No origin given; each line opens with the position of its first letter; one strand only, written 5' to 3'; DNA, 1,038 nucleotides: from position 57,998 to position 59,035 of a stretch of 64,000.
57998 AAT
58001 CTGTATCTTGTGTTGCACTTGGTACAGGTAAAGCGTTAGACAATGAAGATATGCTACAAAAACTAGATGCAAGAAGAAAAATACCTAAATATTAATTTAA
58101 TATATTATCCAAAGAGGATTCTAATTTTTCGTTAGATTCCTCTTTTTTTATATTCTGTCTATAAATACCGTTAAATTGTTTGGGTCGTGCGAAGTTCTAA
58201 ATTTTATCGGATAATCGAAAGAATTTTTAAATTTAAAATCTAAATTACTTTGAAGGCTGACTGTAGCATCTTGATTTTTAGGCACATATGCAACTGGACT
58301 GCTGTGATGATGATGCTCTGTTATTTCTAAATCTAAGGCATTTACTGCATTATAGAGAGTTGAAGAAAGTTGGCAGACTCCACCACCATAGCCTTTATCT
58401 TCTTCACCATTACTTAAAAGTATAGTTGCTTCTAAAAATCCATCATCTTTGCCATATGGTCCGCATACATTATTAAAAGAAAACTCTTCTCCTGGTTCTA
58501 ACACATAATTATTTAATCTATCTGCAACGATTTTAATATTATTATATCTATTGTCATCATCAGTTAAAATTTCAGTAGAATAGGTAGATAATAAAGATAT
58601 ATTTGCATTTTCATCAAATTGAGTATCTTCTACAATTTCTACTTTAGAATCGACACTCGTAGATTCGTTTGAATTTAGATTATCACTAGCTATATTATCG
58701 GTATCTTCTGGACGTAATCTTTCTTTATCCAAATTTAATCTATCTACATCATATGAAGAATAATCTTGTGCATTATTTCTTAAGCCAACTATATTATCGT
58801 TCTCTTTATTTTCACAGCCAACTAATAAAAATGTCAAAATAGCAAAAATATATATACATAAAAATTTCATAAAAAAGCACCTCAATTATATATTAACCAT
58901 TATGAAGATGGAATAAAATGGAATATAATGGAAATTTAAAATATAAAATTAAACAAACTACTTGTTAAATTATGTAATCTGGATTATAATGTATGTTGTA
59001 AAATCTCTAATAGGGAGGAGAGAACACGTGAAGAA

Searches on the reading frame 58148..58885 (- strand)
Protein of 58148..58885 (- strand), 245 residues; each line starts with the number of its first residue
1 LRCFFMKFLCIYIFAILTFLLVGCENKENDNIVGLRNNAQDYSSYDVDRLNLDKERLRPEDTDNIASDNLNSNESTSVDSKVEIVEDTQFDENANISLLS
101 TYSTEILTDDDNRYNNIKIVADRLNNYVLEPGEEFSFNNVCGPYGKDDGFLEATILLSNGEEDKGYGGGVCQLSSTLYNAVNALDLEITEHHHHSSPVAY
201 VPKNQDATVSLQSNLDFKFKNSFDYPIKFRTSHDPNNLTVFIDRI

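Call 67: search_protein_families(library=pfam, proteins=[window:58148-58885:-], max_evalue=0.001)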
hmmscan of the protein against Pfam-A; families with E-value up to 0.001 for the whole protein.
window:58148-58885:- (245 aa): 1 family
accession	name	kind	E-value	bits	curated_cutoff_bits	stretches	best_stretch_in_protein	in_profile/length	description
PF04294.18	VanW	-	2.6e-44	150.3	27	1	112-240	1-127/130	VanW like protein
